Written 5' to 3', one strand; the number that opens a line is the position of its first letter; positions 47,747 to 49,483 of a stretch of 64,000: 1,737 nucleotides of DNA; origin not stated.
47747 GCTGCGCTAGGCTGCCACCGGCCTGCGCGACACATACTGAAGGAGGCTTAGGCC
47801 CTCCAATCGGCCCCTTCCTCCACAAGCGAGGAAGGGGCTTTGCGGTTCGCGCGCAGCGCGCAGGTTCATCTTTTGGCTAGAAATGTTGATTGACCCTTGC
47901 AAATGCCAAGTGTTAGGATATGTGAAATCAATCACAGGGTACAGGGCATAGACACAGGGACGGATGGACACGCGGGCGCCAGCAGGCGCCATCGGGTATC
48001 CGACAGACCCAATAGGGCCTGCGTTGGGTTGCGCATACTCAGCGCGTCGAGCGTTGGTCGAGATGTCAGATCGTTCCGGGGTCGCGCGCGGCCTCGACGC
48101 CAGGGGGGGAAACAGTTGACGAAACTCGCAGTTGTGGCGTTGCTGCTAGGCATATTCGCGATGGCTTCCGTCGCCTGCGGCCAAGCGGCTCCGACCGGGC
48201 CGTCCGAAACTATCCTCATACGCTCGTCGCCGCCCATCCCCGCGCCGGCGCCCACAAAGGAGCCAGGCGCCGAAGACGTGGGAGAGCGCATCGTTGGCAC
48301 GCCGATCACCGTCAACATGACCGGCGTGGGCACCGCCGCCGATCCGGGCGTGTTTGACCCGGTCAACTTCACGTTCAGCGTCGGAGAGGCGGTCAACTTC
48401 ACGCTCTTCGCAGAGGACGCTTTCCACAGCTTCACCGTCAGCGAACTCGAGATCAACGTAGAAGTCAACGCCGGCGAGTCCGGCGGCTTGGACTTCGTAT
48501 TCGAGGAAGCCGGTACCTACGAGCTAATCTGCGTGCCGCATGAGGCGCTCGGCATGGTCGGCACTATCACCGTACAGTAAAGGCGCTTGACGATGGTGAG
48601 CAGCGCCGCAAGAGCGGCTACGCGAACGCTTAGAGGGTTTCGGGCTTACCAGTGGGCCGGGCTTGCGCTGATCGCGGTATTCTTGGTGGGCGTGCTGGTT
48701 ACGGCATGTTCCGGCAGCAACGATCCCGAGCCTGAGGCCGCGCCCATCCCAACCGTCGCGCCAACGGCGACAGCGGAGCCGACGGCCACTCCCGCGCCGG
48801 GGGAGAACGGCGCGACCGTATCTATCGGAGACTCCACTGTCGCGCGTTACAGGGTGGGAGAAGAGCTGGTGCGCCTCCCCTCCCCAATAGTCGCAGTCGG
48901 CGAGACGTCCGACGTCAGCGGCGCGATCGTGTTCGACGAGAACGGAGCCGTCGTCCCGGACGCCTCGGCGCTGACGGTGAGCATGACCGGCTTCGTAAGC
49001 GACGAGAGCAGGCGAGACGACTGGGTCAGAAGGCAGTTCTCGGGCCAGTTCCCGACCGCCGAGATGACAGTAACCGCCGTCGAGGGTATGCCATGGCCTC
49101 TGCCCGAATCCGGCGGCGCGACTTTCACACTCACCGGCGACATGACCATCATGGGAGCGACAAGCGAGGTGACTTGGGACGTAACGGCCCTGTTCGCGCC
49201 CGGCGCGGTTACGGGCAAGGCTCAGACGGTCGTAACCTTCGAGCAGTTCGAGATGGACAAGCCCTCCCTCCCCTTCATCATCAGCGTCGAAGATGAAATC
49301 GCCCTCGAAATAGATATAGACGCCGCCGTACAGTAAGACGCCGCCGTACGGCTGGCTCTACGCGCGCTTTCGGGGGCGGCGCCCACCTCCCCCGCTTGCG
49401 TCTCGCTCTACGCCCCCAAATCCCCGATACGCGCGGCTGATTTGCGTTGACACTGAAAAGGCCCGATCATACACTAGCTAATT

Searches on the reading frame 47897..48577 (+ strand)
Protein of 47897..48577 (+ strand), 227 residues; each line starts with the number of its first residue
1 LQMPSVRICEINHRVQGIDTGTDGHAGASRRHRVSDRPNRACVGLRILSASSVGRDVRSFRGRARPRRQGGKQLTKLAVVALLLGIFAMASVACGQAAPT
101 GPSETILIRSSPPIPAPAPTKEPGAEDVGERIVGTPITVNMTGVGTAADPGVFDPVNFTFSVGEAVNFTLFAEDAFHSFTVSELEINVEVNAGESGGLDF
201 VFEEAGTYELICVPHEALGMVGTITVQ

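Call 4: search_protein_families(library=pfam, proteins=[window:47897-48577:+], max_evalue=0.01)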
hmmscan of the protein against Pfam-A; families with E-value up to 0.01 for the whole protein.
window:47897-48577:+ (227 aa): 2 families
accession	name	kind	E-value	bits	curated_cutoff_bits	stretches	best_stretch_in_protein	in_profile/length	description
PF00127.26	Copper-bind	-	3.7e-07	30.9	21.2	1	188-227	62-99/99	Copper binding proteins, plastocyanin/azurin family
PF13473.12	Cupredoxin_1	-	5.7e-05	23.5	27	1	151-226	30-104/104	Cupredoxin-like domain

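Call 5: search_protein_families(library=ncbifam, proteins=[window:47897-48577:+], max_evalue=0.01)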
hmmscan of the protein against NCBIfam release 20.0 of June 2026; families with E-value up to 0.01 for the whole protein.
window:47897-48577:+ (227 aa): 6 families
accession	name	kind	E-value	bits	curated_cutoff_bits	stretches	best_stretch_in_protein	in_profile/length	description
TIGR03102.1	halo_cynanin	subfamily_domain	7.1e-08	32.5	93.8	1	142-227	28-115/115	halocyanin domain-containing protein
TIGR02656.1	cyanin_plasto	equivalog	9.4e-08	32.4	87.85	1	193-227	65-99/99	plastocyanin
TIGR04246.1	nitrous_NosZ_Gp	equivalog_domain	4.7e-05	21.8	625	1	134-213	482-560/578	Sec-dependent nitrous-oxide reductase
TIGR02866.1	CoxB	equivalog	0.00012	21.7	147.7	1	162-213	124-175/202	cytochrome c oxidase subunit II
TIGR02375.1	pseudoazurin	equivalog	0.00032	20.4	109.85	1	149-226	8-86/116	pseudoazurin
NF050117.1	aa3_CtaC_Actin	exception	0.0015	17.8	250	1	159-212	162-215/244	aa3-type cytochrome oxidase subunit II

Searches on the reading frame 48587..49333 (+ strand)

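Call 4: search_protein_families(library=pfam, proteins=[window:48587-49333:+], max_evalue=0.01)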
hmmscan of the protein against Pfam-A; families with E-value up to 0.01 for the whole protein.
window:48587-49333:+ (249 aa): 2 families
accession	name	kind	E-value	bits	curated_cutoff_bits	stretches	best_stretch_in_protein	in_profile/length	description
PF04264.18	YceI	-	5.3e-15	56.5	23.7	1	104-246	23-150/150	YceI-like domain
PF24400.1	DUF7544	-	0.0017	18.1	27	1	4-53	7-54/302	Family of unknown function (DUF7544)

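Call 5: search_protein_families(library=ncbifam, proteins=[window:48587-49333:+], max_evalue=0.01)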
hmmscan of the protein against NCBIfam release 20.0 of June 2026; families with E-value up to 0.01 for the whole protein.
window:48587-49333:+ (249 aa): 1 family
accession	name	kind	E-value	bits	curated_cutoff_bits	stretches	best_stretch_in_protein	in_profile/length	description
NF002994.0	PRK03757.1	equivalog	0.0018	18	232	1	104-201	49-141/191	YceI family protein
